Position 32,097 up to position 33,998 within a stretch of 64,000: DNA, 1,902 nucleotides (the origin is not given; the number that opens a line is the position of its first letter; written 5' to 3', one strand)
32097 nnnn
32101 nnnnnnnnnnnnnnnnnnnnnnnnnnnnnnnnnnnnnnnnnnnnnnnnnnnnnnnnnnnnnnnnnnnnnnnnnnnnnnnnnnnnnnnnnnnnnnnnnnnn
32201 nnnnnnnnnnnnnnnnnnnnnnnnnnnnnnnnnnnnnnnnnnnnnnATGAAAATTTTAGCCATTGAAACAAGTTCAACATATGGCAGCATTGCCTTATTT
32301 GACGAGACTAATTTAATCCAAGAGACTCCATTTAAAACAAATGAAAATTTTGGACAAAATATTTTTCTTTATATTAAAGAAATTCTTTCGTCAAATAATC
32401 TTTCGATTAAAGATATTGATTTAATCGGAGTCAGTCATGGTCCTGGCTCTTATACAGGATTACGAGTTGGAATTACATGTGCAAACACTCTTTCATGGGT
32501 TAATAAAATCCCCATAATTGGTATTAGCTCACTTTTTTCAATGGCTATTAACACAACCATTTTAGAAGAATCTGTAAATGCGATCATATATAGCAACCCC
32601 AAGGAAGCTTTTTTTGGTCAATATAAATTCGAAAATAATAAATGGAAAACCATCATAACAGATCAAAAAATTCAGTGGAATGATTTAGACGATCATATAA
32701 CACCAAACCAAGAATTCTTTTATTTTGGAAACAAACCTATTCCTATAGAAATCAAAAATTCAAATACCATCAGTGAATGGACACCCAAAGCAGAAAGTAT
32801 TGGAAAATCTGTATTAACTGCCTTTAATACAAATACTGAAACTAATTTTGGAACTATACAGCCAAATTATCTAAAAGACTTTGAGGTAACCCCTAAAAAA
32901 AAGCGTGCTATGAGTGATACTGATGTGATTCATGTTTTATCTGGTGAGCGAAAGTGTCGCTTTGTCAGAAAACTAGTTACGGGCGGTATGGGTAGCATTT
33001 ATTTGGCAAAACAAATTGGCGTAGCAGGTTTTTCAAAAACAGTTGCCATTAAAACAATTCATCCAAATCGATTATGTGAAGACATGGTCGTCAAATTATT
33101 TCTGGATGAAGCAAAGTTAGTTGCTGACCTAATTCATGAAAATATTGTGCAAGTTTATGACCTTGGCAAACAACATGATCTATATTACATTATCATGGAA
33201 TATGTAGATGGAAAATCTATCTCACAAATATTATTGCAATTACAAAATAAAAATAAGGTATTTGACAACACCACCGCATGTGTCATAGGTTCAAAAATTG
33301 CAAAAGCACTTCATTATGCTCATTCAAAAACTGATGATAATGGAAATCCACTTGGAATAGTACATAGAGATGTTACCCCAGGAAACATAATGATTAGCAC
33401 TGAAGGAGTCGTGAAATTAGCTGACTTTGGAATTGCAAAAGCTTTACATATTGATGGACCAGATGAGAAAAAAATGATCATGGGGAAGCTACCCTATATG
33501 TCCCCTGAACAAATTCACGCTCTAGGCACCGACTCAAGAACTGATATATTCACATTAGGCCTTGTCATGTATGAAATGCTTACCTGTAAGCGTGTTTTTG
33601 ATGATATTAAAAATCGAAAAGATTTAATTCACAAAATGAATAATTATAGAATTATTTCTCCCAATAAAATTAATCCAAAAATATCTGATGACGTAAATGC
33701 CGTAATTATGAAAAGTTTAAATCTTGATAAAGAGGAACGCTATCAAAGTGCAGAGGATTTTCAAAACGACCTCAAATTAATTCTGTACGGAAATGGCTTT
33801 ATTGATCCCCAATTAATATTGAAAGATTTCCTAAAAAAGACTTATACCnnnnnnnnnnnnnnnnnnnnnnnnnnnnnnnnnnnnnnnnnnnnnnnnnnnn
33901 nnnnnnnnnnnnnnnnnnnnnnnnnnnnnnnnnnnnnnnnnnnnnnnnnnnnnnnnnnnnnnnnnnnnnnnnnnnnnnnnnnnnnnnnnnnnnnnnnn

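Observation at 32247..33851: TsaB fused in frame to a Hanks-type Ser/Thr kinase: a possible bacterial analogue of the Kae1-Bud32 arrangement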

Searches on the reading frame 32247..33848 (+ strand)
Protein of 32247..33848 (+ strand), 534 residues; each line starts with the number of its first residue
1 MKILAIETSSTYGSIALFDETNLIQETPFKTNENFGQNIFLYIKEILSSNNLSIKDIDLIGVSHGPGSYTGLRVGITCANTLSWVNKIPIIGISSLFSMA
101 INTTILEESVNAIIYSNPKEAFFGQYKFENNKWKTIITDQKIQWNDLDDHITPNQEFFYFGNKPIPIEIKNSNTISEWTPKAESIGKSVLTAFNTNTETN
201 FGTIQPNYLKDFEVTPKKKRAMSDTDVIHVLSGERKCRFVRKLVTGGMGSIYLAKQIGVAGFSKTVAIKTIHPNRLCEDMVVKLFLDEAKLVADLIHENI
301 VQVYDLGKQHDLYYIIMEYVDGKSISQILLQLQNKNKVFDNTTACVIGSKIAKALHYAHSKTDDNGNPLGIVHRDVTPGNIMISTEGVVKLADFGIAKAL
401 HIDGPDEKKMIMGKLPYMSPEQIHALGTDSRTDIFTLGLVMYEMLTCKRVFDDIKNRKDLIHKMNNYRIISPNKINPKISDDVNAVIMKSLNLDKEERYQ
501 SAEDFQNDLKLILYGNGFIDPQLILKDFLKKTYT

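Call 3: search_protein_families(library=pfam, proteins=[window:32247-33848:+], max_evalue=0.01)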
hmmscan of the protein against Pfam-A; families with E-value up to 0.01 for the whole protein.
window:32247-33848:+ (534 aa): 6 families
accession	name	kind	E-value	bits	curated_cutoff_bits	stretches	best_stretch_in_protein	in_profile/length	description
PF00069.31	Pkinase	-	5.1e-44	151.1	31.7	1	240-503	4-256/263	Protein kinase domain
PF07714.23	PK_Tyr_Ser-Thr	-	1.7e-33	116.5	23.1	1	239-499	3-249/258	Protein tyrosine and serine/threonine kinase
PF00814.31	TsaD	-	4.2e-20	73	24.8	1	28-143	22-143/264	tRNA N6-adenosine threonylcarbamoyltransferase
PF03109.22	ABC1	-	0.00032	20.4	22.9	1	314-400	144-217/244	ABC1 atypical kinase-like domain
PF01636.29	APH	-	0.0014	18.9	23.2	0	364-389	163-189/239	Phosphotransferase enzyme family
PF17667.7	Pkinase_fungal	-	0.0032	16.7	24.1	1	370-423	307-365/387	Fungal protein kinase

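Call 4: search_protein_families(library=ncbifam, proteins=[window:32247-33848:+], max_evalue=0.01)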
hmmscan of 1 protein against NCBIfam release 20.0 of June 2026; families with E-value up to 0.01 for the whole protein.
window:32247-33848:+ (534 aa): 22 families
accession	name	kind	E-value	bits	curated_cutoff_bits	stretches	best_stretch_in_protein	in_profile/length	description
NF033483.0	PknB_PASTA_kin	equivalog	2.5e-69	234.8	450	1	241-516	13-272/563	Stk1 family PASTA domain-containing Ser/Thr kinase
NF009651.0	PRK13184.1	equivalog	1e-37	129.6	839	1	239-516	6-294/932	serine/threonine-protein kinase PknD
TIGR03725.1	T6A_YeaZ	equivalog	5e-36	124.7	69.3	1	3-210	1-212/212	tRNA (adenosine(37)-N6)-threonylcarbamoyltransferase complex dimerization subunit type 1 TsaB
NF052427.1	StpK7MSMEG_1200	equivalog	7.3e-35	120.5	900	1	241-508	13-264/601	serine/threonine protein kinase StpK7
NF047741.1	antiphage_MADS6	equivalog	2.6e-32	112.1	460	2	335-513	292-461/612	methylation-associated defense system protein kinase MAD6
TIGR03903.1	TOMM_kin_cyc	equivalog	6.7e-23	80.5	705.75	1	264-509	4-244/1267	TOMM system kinase/cyclase fusion protein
NF033442.0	BREX_PglW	equivalog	1.3e-13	49.7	990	1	287-510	259-484/1391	BREX system serine/threonine kinase PglW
NF007174.0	PRK09605.1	equivalog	4.4e-13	48.5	447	2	31-94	44-107/535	bifunctional N(6)-L-threonylcarbamoyladenine synthase/serine/threonine protein kinase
NF038150.1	lanthi_synth_IV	equivalog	2.7e-12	45.8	650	1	288-507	242-451/851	class IV lanthionine synthetase LanL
TIGR00329.1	gcp_kae1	subfamily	3e-10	39.9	207.8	1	28-97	41-110/305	tRNA (adenosine(37)-N6)-threonylcarbamoyltransferase complex transferase subunit TsaD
TIGR03723.1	T6A_TsaD_YgjD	equivalog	7.7e-10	38.4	296.1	1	37-105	51-119/314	tRNA (adenosine(37)-N6)-threonylcarbamoyltransferase complex transferase subunit TsaD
NF011463.0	PRK14879.1-4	equivalog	9.2e-10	38.3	188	1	241-398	21-161/237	Kae1-associated kinase Bud32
NF053615.1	SerThrKinAfsKStmc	equivalog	1.2e-09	37.4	1300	1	242-442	20-204/809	protein serine/threonine kinase AfsK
NF038151.1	lanthi_synth_III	equivalog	4.6e-09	35.2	575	1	298-458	284-436/833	class III lanthionine synthetase LanKC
TIGR03722.2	arch_KAE1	equivalog_domain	4.3e-08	32.6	375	1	30-94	41-105/323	KEOPS complex N(6)-L-threonylcarbamoyladenine synthase Kae1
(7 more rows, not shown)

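Call 6: find_homologous_proteins(query=window:32247-33848:+)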
Query window:32247-33848:+ (534 aa): 5953 proteins with E <= 0.001 among 8000 candidates; the best 120 are listed.
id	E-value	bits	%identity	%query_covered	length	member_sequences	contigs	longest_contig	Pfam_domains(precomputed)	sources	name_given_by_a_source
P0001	2.9e-191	655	94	59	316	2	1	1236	PF07714.24,PF00069.32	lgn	-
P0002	6.5e-143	495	70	58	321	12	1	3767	PF07714.24,PF00069.32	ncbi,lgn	-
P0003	5.1e-139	482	70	58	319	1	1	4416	PF07714.24,PF00069.32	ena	-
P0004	3.0e-91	325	51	56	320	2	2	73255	PF07714.24,PF00069.32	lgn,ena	-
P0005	1.9e-85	306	48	56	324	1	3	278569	PF07714.24,PF00069.32,PF01636.30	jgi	-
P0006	2.3e-85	305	48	56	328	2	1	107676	PF07714.24,PF00069.32,PF03109.23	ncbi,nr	ncbi:MAG: serine/threonine protein kinase [Planctomycetes bacterium]|nr:serine/threonine protein kin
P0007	2.3e-85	305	51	53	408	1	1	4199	PF07714.24,PF00069.32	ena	-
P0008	3.9e-84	301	48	56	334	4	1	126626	PF07714.24,PF00069.32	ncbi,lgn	ncbi:MAG: hypothetical protein AMXMBFR7_04270 [Planctomycetota bacterium]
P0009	2.5e-83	299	47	56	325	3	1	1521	PF07714.24,PF00069.32,PF03109.23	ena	-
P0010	3.7e-83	298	49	53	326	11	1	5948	PF07714.24,PF00069.32,PF03109.23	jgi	jgi:serine/threonine protein kinase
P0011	6.0e-83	297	49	54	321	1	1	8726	PF07714.24,PF00069.32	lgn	-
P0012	6.0e-83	297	47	56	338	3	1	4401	PF07714.24,PF00069.32,PF01636.30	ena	-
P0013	1.3e-82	296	48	53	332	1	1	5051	PF07714.24,PF00069.32,PF01636.30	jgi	-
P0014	2.7e-82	295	50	53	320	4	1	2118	PF07714.24,PF00069.32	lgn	-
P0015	6.2e-82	294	48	56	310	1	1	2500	PF07714.24,PF00069.32,PF03109.23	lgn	-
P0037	8.7e-81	290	48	55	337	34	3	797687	PF07714.24,PF00069.32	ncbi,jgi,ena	jgi:eukaryotic-like serine/threonine-protein kinase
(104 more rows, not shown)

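Call 7: find_encoding_contigs(protein=P0001, flank=5000)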
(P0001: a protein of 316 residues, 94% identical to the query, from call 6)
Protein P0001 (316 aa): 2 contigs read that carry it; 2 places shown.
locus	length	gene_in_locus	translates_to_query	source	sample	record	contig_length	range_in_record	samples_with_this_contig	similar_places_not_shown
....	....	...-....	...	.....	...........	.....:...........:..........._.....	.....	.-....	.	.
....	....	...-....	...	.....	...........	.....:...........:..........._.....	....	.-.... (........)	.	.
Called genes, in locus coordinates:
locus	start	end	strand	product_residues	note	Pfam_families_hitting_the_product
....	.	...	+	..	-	?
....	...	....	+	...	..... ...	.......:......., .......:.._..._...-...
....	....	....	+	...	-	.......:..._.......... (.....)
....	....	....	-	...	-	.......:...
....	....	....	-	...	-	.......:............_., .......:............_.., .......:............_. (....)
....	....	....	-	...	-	-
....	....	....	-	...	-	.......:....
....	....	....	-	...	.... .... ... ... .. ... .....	-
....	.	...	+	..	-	?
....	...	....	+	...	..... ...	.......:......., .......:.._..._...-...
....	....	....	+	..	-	?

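Call 8: find_encoding_contigs(protein=P0002, flank=5000)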
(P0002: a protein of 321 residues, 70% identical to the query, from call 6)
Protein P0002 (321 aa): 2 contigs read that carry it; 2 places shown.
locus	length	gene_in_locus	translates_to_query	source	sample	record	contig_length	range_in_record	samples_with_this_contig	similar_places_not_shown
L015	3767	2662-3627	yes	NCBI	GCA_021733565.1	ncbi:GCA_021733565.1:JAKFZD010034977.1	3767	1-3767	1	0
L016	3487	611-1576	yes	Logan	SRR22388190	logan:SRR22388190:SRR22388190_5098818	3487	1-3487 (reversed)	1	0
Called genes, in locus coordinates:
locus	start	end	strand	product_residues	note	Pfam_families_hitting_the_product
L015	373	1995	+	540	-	PF00682:HMGL-like, PF22617:HCS_D2, PF08502:LeuA_dimer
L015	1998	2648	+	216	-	PF00814:TsaD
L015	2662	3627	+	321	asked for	PF00069:Pkinase, PF07714:PK_Tyr_Ser-Thr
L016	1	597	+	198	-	?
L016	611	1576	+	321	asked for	PF00069:Pkinase, PF07714:PK_Tyr_Ser-Thr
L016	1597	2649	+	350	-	PF00432:Prenyltrans (weak), PF07678:TED_complement (weak), PF13243:SQHop_cyclase_C (faint), PF13249:SQHop_cyclase_N (faint)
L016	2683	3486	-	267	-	?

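Call 9: find_encoding_contigs(protein=P0003, flank=5000)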
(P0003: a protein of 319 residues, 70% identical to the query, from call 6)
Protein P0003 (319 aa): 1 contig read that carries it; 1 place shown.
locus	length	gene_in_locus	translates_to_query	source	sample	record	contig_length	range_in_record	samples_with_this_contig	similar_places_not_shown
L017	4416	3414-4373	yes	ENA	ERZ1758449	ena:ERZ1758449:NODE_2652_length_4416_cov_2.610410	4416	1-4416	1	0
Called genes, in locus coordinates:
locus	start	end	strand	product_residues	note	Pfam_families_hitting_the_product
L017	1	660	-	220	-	?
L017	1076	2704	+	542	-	PF00682:HMGL-like, PF22617:HCS_D2, PF08502:LeuA_dimer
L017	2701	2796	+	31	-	-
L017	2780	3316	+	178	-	PF00814:TsaD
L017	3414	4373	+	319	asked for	PF00069:Pkinase, PF07714:PK_Tyr_Ser-Thr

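Call 20: find_encoding_contigs(protein=window:32247-33848:+, flank=3000, max_places=10)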
Protein window:32247-33848:+ (534 aa): no gene with exactly this product is on record in the collection.

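Call 24: find_homologous_proteins(query=window:32247-33848:+, region=1-221, max_evalue=0.001)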
Query window:32247-33848:+, residues 1-221 (221 aa): 3 proteins with E <= 0.001 among 608 candidates.
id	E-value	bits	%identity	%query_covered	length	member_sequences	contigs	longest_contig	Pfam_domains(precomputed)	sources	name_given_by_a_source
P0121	1.0e-12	66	33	60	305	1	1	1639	PF00814.32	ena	-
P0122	2.7e-11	62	43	42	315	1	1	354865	PF00814.32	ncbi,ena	-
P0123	1.1e-6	46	53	27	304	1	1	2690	PF00814.32,PF01300.25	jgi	jgi:L-threonylcarbamoyladenylate synthase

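Call 45: find_encoding_contigs(protein=P0004, flank=5000, max_places=2)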
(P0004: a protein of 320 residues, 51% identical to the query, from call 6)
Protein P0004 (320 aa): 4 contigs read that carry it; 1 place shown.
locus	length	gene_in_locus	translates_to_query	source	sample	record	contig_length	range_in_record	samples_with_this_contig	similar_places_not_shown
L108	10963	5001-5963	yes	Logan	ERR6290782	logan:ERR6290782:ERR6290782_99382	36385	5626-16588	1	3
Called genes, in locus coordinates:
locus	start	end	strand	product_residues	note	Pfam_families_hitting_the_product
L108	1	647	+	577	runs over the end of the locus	PF13646:HEAT_2, PF03130:HEAT_PBS (faint), PF12717:Cnd1 (faint), PF02985:HEAT (faint), PF13513:HEAT_EZ (faint), PF13646:HEAT_2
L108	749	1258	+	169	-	-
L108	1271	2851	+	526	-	PF00682:HMGL-like, PF22617:HCS_D2, PF08502:LeuA_dimer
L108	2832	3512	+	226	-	PF00814:TsaD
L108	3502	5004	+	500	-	PF23023:Anti-Pycsar_Apyc1 (weak), PF00753:Lactamase_B (faint)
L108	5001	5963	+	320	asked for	PF00069:Pkinase, PF07714:PK_Tyr_Ser-Thr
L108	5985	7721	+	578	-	PF01590:GAF, PF13185:GAF_2, PF13492:GAF_3, PF01590:GAF, PF13185:GAF_2, PF13492:GAF_3 (weak), PF13487:HD_5, PF01966:HD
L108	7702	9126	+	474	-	PF13428:TPR_14 (faint)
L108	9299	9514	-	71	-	PF01075:Glyco_transf_9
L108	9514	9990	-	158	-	-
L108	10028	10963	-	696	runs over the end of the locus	-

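Call 46: find_encoding_contigs(protein=P0005, flank=5000, max_places=1)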
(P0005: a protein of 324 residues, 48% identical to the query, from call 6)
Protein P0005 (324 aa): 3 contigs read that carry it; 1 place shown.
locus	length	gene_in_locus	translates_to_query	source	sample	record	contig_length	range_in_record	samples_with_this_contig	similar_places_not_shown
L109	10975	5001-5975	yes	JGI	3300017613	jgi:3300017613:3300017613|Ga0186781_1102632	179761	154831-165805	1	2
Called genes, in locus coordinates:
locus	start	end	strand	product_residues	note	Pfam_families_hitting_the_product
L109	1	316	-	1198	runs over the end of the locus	PF01855:POR_N, PF14697:Fer4_21 (faint), PF17147:PFOR_II, PF01558:POR, PF10371:EKR, PF12838:Fer4_7 (weak), PF13484:Fer4_16 (weak), PF02775:TPP_enzyme_C (weak), +1 more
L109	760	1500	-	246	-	PF00483:NTP_transferase, PF12804:NTP_transf_3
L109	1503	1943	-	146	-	PF00908:dTDP_sugar_isom, PF14667:Polysacc_synt_C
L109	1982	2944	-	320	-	PF00535:Glycos_transf_2, PF13641:Glyco_tranf_2_3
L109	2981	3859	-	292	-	PF00950:ABC-3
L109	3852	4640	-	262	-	PF02463:SMC_N (faint), PF00005:ABC_tran, PF13304:AAA_21 (faint)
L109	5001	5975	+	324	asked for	PF00069:Pkinase, PF07714:PK_Tyr_Ser-Thr, PF01636:APH (faint)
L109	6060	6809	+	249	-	PF10083:DUF2321, PF18742:DpnII-MboI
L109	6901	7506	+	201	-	-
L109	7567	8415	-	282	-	PF01116:F_bP_aldolase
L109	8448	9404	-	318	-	PF08240:ADH_N, PF16912:Glu_dehyd_C, PF00107:ADH_zinc_N, PF13602:ADH_zinc_N_2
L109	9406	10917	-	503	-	-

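Call 47: find_encoding_contigs(protein=P0037, flank=5000, max_places=1)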
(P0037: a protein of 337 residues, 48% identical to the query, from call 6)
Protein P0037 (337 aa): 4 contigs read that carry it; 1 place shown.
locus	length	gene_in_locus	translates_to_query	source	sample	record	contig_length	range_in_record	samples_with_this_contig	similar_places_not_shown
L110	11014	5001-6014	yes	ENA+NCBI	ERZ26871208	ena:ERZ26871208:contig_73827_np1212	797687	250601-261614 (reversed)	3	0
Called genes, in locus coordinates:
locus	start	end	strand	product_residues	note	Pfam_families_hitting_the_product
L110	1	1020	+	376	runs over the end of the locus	PF03739:LptF_LptG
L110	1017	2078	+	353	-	PF03739:LptF_LptG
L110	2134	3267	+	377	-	PF01699:Na_Ca_ex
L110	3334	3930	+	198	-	PF00881:Nitroreductase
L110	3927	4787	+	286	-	PF00294:PfkB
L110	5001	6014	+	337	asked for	PF00069:Pkinase, PF07714:PK_Tyr_Ser-Thr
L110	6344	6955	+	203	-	-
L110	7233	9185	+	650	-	-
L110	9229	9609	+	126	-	-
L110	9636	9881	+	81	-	-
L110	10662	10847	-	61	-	-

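Call 71: search_protein_representatives(protein=window:32247-33848:+)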
Query: 534 residues. Proteins with E-value up to 0.001 (for the whole library): 906014; up to 1e-10: 548784; up to 1e-30: 42129. The best 150 are listed.
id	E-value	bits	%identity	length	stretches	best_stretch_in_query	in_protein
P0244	8.3e-108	377.6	37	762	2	236-510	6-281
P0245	2.1e-107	376.3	38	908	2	236-514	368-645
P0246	1.7e-98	346.9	38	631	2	240-533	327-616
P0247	4.5e-98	345.5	39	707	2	239-515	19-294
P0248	2.4e-96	339.8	35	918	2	239-507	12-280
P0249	3.8e-96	339.2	30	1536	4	240-505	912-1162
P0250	3.6e-94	332.7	36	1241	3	243-513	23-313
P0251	8.7e-94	331.4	32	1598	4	239-513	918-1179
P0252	2.3e-92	326.7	33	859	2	239-509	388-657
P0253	2.0e-89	317.0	38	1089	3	221-510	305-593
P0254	5.8e-89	315.5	32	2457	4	236-511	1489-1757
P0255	9.6e-89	314.8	34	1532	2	240-510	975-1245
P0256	1.2e-87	311.1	34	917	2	242-505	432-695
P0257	1.6e-87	310.8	32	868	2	240-514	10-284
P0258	2.3e-87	310.2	32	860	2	240-511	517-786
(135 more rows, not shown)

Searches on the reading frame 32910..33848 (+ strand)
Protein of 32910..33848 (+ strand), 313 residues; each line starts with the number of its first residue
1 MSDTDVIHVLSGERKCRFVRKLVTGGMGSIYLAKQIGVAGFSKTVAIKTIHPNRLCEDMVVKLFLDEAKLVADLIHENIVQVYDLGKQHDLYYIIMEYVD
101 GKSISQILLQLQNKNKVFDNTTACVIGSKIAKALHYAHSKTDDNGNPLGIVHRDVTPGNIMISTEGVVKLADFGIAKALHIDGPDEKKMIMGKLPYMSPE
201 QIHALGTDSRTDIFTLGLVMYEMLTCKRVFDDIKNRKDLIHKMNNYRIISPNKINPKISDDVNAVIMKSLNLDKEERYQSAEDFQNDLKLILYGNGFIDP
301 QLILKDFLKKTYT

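Call 21: find_encoding_contigs(protein=window:32910-33848:+, flank=3000, max_places=10)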
Protein window:32910-33848:+ (313 aa): no gene with exactly this product is on record in the collection.

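Call 33: find_related_loci(query=window:32910-33848:+, collection=genome_contigs, flank=4000)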
Query window:32910-33848:+ (313 aa) in genome_contigs; peptide patterns used: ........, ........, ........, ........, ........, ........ (x = any residue, [..] = any of these).
199 stretches matched a pattern; 140 encode a relative of the query (tblastn E <= 1e-3); the best 80 are kept; 80 distinct loci.
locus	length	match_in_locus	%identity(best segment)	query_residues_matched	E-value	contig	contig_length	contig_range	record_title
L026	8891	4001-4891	39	10-310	5e-60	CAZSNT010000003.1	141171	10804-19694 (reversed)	MAG TPA_asm: uncultured Victivallales bacterium isolate SRP167671_co1_107 genome assembly, contig: NODE_84_length_141171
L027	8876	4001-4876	37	18-312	1e-55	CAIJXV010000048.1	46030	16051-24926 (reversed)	uncultured bacterium isolate Loclat_bin-05825 genome assembly, contig: bin-05825:048/124, whole genome shotgun sequence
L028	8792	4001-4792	37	15-294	8e-51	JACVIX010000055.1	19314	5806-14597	MAG: Candidatus Geothermincola primus isolate QZM4_2.bin.425 contig055, whole genome shotgun sequence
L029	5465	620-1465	41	11-293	9e-51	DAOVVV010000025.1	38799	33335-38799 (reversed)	MAG TPA_asm: Clostridia bacterium isolate CSMAG_1714 CSMAG_1714_k141_3331456_length_38799_cov_27.5637, whole genome shot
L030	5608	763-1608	39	11-293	3e-50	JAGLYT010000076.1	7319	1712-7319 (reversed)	MAG: bacterium isolate RS_13_36 ZL320.bin.36.fa_76, whole genome shotgun sequence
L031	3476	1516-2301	35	15-292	1e-49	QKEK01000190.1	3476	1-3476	MAG: Clostridia bacterium isolate SZUA-474 scaffold_155465, whole genome shotgun sequence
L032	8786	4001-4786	34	14-292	2e-48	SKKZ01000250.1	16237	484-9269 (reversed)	MAG: Coriobacteriia bacterium isolate CSSed162cmA_190 CSSed16-2cmA-9050, whole genome shotgun sequence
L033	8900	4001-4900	37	19-310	7e-48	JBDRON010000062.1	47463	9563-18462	MAG: Elusimicrobiota bacterium isolate MEGAHIT-group-1.958 k141_8333441, whole genome shotgun sequence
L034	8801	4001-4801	37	14-296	8e-47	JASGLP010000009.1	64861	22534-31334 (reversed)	MAG: Eubacteriaceae bacterium isolate DJKA118_ANT-KO_bin.1 scaffold_53, whole genome shotgun sequence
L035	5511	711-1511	38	26-288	6e-46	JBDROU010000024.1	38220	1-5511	MAG: bacterium isolate MEGAHIT-group-1.972 k141_11637053, whole genome shotgun sequence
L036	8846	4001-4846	38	11-293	2e-49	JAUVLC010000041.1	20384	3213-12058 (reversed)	MAG: Clostridia bacterium isolate CSMAG_496 CSMAG_496_k141_215546_length_20384_cov_13.9859, whole genome shotgun sequenc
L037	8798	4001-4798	36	13-297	7e-46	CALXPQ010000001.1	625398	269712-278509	MAG: Veillonellales bacterium isolate BRZ_Q__bin62 genome assembly, contig: BRZ_Q__NODE_2_length_625398_cov_26.353292, w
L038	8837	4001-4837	34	14-297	9e-46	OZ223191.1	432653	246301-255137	MAG: uncultured Acetobacterium sp. isolate 6abcf8f7-2dc5-46ce-9e35-983ba889e1c3 genome assembly, chromosome: 1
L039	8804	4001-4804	34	14-297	2e-45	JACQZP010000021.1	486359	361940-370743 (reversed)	MAG: Acetobacterium woodii isolate NC_groundwater_1570_Pr3_B-0.1um_42_151 SR-2_scaffold_141_2054951, whole genome shotgu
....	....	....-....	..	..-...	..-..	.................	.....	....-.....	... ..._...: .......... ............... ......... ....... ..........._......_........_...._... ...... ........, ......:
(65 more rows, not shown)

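Call 49: search_solved_structures(query=window:32910-33848:+, max_evalue=1e-20)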
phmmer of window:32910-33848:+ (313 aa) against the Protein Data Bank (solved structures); distinct sequences matched with E-value up to 1e-20: 32.
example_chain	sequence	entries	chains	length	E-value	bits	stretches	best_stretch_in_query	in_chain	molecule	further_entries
9ymt_A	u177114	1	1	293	2.1e-34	122.5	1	15-296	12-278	Serine/Threonine Kinase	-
4eqm_A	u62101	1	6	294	2.2e-34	122.5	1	15-296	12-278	Protein kinase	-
9ruj_A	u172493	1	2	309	8e-33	117.3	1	15-297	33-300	Serine/threonine-protein kinase StkP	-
1mru_A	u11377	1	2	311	2.6e-32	115.6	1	23-295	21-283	Probable serine/threonine-protein kinase pknB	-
3f61_A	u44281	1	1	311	3.3e-32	115.3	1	23-295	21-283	Serine/threonine-protein kinase pknB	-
9ru3_A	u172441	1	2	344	4.2e-32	114.9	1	15-304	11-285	Serine/threonine-protein kinase StkP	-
5u94_A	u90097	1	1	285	4.4e-32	114.9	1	23-291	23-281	Serine/threonine-protein kinase PknB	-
6b2p_A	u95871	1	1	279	4.9e-32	114.7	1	23-290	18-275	Serine/threonine-protein kinase PknB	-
9ruk_A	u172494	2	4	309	5.4e-32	114.6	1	15-297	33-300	Serine/threonine-protein kinase StkP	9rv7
1o6y_A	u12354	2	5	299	6.2e-32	114.4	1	23-290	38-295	SERINE/THREONINE-PROTEIN KINASE PKNB | Probable serine/threonine-protein kinase pknB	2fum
3ori_A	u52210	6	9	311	6.6e-32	114.3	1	23-295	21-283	Serine/threonine protein kinase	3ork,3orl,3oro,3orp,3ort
6i2p_A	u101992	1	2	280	1.2e-31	113.5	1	23-290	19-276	Serine/threonine-protein kinase PknB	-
3f69_A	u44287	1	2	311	1.3e-31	113.4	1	23-295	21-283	Serine/threonine-protein kinase pknB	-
3orm_A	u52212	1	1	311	3.3e-31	112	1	23-295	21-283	Serine/threonine protein kinase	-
4a4x_A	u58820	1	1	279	9.9e-27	97.3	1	24-288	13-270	SERINE/THREONINE-PROTEIN KINASE NEK2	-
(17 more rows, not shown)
